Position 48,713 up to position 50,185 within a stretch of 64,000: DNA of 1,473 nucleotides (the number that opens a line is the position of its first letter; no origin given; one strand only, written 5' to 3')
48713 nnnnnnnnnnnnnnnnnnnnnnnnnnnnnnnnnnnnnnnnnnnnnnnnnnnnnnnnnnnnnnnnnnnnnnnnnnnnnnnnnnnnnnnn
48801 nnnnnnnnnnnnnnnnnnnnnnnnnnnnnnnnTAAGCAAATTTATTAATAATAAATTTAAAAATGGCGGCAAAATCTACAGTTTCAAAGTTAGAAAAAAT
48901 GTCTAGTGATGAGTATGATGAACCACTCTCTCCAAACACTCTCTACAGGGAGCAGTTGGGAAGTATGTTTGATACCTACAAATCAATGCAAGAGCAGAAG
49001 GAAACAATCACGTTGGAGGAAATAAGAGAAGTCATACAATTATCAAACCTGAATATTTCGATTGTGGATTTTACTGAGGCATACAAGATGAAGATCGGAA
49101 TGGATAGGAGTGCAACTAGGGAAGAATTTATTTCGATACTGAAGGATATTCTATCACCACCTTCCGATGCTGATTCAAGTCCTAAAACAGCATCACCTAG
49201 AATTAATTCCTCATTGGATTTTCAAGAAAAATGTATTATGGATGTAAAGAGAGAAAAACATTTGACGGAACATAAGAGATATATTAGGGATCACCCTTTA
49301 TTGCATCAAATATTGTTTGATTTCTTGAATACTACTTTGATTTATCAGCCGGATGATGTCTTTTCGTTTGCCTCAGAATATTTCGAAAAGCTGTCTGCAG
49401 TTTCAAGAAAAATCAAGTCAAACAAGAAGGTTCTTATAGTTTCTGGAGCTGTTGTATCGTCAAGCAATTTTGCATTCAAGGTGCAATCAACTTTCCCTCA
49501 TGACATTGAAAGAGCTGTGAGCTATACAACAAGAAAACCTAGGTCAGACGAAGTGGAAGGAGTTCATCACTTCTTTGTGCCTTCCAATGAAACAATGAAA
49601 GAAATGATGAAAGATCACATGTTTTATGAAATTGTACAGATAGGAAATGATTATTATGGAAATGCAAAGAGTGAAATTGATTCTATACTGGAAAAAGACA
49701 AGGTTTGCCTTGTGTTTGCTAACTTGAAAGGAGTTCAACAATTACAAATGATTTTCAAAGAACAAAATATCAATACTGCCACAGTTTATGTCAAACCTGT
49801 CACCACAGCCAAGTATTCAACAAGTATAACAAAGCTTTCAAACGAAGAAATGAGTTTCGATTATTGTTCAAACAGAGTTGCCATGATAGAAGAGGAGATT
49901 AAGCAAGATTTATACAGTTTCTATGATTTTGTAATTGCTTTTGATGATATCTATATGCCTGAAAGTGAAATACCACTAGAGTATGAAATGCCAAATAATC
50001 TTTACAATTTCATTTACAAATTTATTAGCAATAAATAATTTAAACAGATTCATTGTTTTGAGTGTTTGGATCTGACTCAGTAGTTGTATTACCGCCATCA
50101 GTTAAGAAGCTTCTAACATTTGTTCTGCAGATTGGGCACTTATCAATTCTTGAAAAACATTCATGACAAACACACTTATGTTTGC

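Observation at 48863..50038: RIIa docking domain fused to a guanylate-kinase-like domain without a P-loop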

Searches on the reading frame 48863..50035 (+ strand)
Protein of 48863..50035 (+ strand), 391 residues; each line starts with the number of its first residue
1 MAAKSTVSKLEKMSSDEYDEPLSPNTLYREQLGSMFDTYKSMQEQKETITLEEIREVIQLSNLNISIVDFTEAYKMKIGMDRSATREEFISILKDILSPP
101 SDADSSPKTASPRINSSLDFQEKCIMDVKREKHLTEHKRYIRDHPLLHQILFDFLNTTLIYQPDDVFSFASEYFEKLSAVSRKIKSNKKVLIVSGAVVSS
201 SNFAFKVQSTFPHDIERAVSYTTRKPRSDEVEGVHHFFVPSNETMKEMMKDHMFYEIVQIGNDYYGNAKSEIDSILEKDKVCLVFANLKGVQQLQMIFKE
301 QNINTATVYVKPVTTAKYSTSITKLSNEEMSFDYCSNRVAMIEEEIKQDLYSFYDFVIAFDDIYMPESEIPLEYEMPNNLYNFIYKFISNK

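Call 4: search_protein_families(library=pfam, proteins=[window:48863-50035:+], max_evalue=10)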
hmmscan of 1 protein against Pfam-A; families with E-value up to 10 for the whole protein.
window:48863-50035:+ (391 aa): 5 families
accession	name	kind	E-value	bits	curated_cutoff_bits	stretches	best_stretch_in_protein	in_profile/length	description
PF00625.27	Guanylate_kin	-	4e-23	82.5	25.2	1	188-363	2-168/182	Guanylate kinase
PF02197.22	RIIa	-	0.00027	21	22.4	1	149-177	5-33/38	Regulatory subunit of type II PKA R-subunit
PF08004.16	DUF1699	-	0.0025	18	33.4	1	232-292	20-80/130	Protein of unknown function (DUF1699)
PF09895.14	DUF2122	-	0.023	15.5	25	1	159-196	33-70/106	RecB-family nuclease (DUF2122)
PF16469.10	NPA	-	0.23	12.6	27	1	278-348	37-105/123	Nematode polyprotein allergen ABA-1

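Call 5: search_solved_structures(query=window:48863-50035:+, max_evalue=10, show_alignments=3)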
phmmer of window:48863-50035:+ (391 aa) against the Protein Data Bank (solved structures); distinct sequences matched with E-value up to 10: 48.
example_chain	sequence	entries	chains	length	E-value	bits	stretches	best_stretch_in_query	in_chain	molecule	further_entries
1z6g_A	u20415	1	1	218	4.2e-16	62.4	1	186-364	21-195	guanylate kinase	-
2qor_A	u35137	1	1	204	2.4e-14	56.6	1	196-365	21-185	Guanylate kinase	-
2an9_A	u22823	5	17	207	2.6e-12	49.9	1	208-363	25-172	Guanylate kinase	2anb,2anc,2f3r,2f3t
1s96_A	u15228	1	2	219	3e-12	49.7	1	208-363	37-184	Guanylate kinase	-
1gky_A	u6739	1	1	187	8.4e-12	48.2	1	191-363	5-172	GUANYLATE KINASE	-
1ex6_A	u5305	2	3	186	9.4e-12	48.1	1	191-363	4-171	GUANYLATE KINASE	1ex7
4f4j_A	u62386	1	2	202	3.5e-11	46.2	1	189-363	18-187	Guanylate kinase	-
3w9y_A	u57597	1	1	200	5.6e-11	45.5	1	208-352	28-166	Disks large homolog 1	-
3uat_A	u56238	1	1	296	7.2e-11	45.2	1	207-364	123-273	Disks large homolog 1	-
3tvt_A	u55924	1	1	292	4.7e-10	42.5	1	194-334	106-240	Disks large 1 tumor suppressor protein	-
9udj_A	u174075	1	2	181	8.6e-10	41.6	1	207-364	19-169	Disks large homolog 4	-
7luy_A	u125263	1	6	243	8.8e-10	41.6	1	213-364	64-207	Guanylate kinase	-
3wp0_A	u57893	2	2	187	9e-10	41.6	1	207-364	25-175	Disks large homolog 4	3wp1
5b64_A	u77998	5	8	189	9e-10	41.6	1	207-364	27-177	DLG GK | Disks large homolog 4 | DLG4 GK domain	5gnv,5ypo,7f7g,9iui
7f7i_A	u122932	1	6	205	1.1e-09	41.2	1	207-364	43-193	Disks large homolog 4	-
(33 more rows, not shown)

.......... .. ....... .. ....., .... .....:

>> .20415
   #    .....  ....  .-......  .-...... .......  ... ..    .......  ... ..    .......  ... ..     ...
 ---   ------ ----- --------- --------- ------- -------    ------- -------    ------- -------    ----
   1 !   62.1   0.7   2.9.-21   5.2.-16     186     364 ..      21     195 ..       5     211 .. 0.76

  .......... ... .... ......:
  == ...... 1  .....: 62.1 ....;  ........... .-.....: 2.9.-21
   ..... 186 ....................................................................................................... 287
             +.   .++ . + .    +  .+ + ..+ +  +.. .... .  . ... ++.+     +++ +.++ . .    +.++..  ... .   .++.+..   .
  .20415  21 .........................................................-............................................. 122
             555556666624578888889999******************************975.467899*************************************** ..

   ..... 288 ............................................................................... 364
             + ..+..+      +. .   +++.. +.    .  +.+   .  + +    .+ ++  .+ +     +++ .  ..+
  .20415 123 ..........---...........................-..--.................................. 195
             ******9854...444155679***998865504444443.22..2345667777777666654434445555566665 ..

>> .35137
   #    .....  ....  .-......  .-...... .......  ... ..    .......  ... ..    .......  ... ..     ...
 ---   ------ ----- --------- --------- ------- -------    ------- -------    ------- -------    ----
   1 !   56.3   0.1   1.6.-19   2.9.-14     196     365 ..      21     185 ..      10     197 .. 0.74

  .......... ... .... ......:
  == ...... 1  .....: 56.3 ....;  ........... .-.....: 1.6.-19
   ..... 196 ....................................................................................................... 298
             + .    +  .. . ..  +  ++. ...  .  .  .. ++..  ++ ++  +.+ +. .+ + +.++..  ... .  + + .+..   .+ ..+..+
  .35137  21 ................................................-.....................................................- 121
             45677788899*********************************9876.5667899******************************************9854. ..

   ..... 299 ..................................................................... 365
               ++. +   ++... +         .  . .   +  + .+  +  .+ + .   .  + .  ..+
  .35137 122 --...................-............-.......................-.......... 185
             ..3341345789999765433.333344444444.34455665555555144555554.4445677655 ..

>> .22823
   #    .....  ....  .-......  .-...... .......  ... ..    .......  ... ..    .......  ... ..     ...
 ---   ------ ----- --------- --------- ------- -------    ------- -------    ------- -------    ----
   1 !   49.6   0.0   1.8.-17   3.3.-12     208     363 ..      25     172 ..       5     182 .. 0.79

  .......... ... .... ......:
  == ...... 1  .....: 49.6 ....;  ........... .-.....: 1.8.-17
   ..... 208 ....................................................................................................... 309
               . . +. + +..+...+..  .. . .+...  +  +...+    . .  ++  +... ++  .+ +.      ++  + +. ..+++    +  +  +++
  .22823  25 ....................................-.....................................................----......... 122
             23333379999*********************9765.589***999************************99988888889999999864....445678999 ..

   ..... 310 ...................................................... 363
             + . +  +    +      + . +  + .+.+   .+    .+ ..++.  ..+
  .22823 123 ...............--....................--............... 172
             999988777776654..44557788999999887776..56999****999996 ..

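Call 6: find_homologous_proteins(query=window:48863-50035:+, max_evalue=0.001)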
Query window:48863-50035:+ (391 aa): 5 proteins with E <= 0.001 among 1721 candidates.
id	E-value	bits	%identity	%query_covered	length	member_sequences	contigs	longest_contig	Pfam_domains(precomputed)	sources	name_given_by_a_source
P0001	6.5e-251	850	99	100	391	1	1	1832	PF00625.28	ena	-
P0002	4.4e-151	521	62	96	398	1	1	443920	PF00625.28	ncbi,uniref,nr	ncbi:hypothetical protein C9374_009124 [Naegleria lovaniensis]|uniref:Guanylate kinase-like domain-c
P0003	2.0e-148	512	60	94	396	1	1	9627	PF00625.28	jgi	-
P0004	3.7e-148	512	60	96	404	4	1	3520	PF00625.28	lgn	-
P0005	2.7e-118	413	53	94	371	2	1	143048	PF00625.28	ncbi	ncbi:hypothetical protein ABK040_007518 [Willaertia magna]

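Call 17: search_protein_representatives(alignment_id=A1)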
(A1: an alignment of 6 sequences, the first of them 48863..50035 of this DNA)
Query: 6 sequences, 390 profile positions. Proteins with E-value up to 0.001 (for the whole library): 3281; up to 1e-10: 167; up to 1e-30: 5. The best 150 are listed.
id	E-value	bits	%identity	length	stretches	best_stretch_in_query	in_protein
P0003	3.5e-207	704.4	-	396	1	9-389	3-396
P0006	4.0e-67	243.3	-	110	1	205-314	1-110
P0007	6.5e-36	140.5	-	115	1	13-124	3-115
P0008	9.9e-36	139.9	-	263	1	128-350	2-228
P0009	2.1e-33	132.3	-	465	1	39-389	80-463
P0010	3.8e-27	111.7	-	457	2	199-362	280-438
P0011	5.8e-27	111.1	-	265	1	120-352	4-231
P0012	1.2e-26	110.0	-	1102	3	199-324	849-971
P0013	2.0e-25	106.0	-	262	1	127-325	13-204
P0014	1.4e-23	99.9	-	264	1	132-343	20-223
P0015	4.8e-23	98.2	-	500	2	206-329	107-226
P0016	1.6e-22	96.5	-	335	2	217-322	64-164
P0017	4.1e-22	95.1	-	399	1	78-301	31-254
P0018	5.1e-22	94.8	-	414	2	206-327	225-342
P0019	2.7e-21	92.4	-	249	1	148-363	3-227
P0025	7.2e-19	84.4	-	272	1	132-350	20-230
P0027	2.4e-18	82.7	-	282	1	117-324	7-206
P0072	2.2e-13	66.4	-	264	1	129-353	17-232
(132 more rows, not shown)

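Call 19: predict_structure(alignment_id=A1)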
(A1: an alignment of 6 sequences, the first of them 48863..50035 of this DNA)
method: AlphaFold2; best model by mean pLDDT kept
length: 391 residues; sequences in the alignment: 6
mean_pLDDT: 56.7   pTM: 0.45
mean pLDDT of the five models: 56.7, 52.8, 48.8, 46.3, 41.1
residues with pLDDT >= 90: 10; 70-90: 117; 50-70: 107; < 50: 157
segments of 3 or more residues with pLDDT < 50: 1-30, 98-153, 155-163, 177-185, 212-256, 329-332
pLDDT, mean of each block of 10 residues (from residue 1): 27 27 40 56 58 63 62 71 68 57 27 34 36 30 37 45 56 51 55 82 77 38 35 27 34 46 53 63 76 82 87 79 60 63 82 89 75 78 81 53
secondary structure, 60 per line:
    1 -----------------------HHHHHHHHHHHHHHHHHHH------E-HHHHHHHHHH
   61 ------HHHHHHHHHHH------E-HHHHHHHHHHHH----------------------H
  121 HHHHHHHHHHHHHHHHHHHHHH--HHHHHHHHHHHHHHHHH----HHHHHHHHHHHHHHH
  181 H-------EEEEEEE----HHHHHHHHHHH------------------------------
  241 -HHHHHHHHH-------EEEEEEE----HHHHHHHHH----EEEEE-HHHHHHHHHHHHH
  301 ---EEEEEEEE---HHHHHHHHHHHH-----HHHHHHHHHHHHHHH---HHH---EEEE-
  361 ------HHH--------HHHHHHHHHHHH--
elements in order: H24-42 H51-60 H67-77 H86-97 H120-142 H145-161 H166-181 E189-195 H200-210 H242-250 E258-264 H269-277 E282-286 H288-300 E304-311 H315-326 H332-346 E356-359 H378-389

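Call 20: list_cluster_members(proteins=[window:48863-50035:+, P0008, P0009, P0019, P0011, P0014, P0025, P0027, P0013, P0072])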
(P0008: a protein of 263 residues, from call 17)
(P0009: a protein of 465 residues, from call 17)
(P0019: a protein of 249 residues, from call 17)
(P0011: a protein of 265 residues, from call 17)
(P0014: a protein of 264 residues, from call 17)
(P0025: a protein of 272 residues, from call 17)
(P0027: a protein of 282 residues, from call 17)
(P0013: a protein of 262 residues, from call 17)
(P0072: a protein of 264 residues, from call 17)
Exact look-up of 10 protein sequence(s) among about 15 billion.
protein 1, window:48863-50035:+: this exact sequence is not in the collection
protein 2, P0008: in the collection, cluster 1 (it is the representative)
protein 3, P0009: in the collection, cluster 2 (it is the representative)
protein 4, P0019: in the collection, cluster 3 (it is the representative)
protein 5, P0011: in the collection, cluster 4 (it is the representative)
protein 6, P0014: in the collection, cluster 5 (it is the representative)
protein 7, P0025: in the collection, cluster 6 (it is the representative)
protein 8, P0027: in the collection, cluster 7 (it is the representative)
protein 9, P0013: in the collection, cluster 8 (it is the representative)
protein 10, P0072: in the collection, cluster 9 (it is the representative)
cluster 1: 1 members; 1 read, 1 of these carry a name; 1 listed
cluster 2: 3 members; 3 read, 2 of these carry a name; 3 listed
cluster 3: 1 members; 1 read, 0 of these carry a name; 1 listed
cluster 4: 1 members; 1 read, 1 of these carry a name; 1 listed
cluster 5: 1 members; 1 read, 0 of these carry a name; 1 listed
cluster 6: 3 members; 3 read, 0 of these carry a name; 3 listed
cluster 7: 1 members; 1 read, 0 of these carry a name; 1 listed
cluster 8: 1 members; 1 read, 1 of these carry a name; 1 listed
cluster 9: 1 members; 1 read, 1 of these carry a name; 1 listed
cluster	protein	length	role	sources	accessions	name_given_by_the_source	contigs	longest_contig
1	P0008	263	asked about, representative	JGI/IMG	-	guanylate kinase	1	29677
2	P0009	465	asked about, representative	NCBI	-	-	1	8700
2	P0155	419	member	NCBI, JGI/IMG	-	guanylate kinase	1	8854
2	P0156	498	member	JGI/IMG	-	guanylate kinase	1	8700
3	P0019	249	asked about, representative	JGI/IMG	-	-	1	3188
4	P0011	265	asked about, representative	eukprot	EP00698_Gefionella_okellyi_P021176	TRINITY_DN6790_c0_g1_i1.p1 TRINITY_DN6790_c0_g1~~TRINITY_DN6790_c0_g1_i1.p1 ORF ...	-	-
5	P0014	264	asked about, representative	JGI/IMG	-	-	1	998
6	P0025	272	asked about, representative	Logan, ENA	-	-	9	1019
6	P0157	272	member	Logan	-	-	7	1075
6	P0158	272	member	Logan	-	-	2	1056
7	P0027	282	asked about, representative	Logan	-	-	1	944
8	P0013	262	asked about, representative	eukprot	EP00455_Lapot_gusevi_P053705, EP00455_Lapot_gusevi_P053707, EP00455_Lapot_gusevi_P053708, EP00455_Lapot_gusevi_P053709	TRINITY_DN844_c0_g1_i1.p1 TRINITY_DN844_c0_g1~~TRINITY_DN844_c0_g1_i1.p1 ORF ...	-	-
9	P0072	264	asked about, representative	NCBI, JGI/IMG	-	guanylate kinase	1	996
